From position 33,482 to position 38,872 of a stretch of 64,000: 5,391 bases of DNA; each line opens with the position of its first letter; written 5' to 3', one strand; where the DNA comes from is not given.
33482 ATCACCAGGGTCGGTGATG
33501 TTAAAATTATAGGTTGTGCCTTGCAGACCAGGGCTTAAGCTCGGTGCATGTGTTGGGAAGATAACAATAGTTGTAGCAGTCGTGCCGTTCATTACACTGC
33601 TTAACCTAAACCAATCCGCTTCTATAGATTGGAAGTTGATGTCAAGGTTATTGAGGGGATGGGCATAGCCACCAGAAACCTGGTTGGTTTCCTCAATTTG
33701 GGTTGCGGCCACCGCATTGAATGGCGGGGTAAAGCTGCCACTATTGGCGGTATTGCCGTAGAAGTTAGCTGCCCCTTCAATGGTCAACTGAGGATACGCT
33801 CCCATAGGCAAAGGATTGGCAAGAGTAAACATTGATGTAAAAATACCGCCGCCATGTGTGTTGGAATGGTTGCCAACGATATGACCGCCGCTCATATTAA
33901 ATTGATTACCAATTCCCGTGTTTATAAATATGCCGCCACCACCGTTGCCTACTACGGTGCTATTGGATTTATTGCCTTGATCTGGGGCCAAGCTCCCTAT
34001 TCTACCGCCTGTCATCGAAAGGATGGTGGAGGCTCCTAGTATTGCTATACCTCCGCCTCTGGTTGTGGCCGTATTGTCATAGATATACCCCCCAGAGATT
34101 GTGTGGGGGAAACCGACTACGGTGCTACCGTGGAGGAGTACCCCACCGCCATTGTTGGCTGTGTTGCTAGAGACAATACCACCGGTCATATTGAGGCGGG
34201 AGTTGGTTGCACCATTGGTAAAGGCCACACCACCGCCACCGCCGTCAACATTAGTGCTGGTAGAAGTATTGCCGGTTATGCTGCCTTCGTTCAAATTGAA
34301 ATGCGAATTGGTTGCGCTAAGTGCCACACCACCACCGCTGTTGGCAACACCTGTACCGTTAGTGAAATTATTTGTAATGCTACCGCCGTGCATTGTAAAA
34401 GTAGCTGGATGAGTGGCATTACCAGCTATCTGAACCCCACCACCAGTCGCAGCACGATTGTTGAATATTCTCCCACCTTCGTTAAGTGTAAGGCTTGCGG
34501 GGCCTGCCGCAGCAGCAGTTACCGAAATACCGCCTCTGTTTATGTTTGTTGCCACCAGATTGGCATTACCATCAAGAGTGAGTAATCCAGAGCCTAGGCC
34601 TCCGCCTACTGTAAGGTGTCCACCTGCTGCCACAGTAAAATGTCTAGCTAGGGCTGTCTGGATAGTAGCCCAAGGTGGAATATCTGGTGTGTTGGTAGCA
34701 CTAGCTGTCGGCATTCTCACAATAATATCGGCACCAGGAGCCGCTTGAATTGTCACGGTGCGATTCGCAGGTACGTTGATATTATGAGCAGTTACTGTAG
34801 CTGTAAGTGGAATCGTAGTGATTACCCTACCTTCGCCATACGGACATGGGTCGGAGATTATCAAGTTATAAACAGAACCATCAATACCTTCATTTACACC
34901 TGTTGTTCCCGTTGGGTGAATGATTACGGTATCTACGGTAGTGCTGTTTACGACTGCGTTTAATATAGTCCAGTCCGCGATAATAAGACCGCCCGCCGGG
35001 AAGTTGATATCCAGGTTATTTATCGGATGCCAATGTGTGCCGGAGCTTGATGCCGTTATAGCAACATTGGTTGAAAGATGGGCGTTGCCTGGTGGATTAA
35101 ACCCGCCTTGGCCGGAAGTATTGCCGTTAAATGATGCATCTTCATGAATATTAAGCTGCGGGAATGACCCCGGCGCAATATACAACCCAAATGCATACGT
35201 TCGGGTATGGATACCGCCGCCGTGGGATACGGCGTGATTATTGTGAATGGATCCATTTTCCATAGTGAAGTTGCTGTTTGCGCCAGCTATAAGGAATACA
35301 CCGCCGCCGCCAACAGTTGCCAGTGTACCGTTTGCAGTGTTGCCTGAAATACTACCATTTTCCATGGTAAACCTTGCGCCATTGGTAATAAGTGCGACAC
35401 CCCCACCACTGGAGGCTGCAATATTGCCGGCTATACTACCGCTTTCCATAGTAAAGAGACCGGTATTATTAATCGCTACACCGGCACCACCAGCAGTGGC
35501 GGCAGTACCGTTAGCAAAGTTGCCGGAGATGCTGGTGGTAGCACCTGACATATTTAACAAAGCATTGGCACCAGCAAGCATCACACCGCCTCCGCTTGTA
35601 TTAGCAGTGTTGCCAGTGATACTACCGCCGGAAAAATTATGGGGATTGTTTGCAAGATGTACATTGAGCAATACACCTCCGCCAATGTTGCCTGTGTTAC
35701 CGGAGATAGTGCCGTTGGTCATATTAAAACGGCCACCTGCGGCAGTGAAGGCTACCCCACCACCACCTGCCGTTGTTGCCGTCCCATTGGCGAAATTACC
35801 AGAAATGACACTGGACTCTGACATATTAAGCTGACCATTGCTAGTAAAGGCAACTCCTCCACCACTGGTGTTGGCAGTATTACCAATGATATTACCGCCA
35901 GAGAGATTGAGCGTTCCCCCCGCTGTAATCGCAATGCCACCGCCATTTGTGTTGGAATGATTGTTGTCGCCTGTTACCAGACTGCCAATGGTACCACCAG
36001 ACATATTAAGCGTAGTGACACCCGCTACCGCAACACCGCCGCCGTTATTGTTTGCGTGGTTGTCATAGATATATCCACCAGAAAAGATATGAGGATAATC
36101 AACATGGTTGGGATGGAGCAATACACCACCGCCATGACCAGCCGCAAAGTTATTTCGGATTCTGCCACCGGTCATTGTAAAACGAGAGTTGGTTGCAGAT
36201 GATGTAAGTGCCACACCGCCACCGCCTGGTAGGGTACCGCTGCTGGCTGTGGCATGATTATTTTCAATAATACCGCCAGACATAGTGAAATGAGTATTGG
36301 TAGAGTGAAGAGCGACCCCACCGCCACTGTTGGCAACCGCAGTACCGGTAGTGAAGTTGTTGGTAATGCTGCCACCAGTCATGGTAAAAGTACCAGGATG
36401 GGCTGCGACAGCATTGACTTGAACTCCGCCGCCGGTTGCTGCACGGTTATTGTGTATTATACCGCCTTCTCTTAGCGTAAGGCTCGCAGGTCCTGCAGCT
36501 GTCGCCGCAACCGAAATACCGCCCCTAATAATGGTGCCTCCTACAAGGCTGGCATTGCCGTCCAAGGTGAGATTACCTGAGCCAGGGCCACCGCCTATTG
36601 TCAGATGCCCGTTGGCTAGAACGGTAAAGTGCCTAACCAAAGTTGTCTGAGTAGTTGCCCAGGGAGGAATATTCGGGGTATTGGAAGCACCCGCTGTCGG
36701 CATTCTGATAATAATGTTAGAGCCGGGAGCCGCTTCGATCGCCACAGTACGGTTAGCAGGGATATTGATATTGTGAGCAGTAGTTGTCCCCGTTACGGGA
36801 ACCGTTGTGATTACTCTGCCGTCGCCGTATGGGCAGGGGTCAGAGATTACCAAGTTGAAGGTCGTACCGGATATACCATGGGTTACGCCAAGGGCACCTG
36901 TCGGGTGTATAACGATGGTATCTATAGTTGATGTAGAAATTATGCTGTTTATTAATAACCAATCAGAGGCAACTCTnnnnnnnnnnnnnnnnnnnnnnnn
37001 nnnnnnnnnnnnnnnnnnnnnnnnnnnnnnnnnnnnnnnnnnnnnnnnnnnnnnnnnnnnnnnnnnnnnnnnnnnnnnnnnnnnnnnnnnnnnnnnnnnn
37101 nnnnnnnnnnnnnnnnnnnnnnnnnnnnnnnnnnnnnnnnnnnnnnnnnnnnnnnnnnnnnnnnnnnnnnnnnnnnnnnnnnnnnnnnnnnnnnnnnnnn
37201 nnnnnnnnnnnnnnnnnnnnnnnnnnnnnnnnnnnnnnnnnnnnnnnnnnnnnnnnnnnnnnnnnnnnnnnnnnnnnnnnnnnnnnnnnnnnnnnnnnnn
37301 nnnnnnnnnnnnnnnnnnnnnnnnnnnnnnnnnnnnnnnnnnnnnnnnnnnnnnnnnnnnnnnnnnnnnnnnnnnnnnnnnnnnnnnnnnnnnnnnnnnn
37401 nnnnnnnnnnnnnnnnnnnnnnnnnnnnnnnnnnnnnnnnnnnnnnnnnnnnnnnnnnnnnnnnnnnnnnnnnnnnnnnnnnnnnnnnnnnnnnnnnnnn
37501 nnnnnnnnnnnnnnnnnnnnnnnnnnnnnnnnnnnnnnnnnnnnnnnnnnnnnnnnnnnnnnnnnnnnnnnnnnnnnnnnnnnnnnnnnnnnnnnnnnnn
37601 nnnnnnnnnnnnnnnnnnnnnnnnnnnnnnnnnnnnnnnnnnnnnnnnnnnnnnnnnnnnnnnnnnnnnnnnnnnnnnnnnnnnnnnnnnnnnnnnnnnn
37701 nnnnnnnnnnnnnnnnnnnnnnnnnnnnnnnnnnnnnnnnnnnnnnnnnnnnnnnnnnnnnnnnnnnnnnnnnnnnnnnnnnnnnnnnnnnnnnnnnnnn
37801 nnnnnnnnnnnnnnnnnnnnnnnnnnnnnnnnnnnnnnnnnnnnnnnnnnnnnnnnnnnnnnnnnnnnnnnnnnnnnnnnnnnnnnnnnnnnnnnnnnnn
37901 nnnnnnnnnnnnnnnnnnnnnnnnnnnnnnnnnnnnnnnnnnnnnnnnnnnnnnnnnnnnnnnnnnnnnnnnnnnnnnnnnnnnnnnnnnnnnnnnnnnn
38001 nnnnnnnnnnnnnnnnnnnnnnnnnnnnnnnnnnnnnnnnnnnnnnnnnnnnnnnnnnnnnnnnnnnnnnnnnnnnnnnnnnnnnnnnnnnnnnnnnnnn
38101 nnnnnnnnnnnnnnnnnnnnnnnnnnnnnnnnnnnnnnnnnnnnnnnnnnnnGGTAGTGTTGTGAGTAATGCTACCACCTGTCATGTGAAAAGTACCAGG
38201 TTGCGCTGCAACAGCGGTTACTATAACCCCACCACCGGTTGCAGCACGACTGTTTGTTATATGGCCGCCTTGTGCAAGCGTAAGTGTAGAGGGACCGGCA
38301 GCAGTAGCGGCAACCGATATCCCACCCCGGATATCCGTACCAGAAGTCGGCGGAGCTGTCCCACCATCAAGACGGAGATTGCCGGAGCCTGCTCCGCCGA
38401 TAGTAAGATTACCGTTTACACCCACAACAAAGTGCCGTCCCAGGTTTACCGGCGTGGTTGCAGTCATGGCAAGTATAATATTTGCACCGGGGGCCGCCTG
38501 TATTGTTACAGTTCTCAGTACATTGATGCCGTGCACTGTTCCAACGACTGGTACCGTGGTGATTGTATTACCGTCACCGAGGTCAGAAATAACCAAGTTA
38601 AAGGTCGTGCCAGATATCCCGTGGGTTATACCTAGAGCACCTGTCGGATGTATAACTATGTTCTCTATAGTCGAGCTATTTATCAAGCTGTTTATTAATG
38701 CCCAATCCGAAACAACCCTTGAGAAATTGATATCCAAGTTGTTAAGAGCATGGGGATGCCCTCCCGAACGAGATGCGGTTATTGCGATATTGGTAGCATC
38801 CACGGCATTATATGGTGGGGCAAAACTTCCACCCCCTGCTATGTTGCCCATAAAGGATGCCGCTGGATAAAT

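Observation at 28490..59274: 31-kb locus dominated by three related beta-helix surface/secreted proteins, interleaved with a helicase and two toxin-antitoxin cassettes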

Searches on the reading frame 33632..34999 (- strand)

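Call 95: search_protein_families(library=pfam, proteins=[window:33632-34999:-], max_evalue=1)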
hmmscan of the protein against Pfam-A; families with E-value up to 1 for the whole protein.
window:33632-34999:- (456 aa): 1 family
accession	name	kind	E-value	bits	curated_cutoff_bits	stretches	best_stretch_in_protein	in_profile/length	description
PF17392.7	Urocanase_C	-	0.16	11.8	23.6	1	3-43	112-153/196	Urocanase C-terminal domain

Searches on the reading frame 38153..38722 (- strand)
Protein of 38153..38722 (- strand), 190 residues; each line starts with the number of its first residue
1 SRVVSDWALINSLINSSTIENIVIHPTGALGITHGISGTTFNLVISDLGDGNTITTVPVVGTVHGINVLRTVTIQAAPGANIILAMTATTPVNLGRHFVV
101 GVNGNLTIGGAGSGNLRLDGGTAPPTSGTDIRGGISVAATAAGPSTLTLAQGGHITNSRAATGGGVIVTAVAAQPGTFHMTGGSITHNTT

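Call 40: find_related_loci(query=window:38153-38722:-, collection=genome_contigs, flank=10000)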
Query window:38153-38722:- (190 aa) in genome_contigs; peptide patterns used: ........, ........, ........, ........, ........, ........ (x = any residue, [..] = any of these).
243 stretches matched a pattern, but none encodes a relative of the query by tblastn (E <= 1e-3).
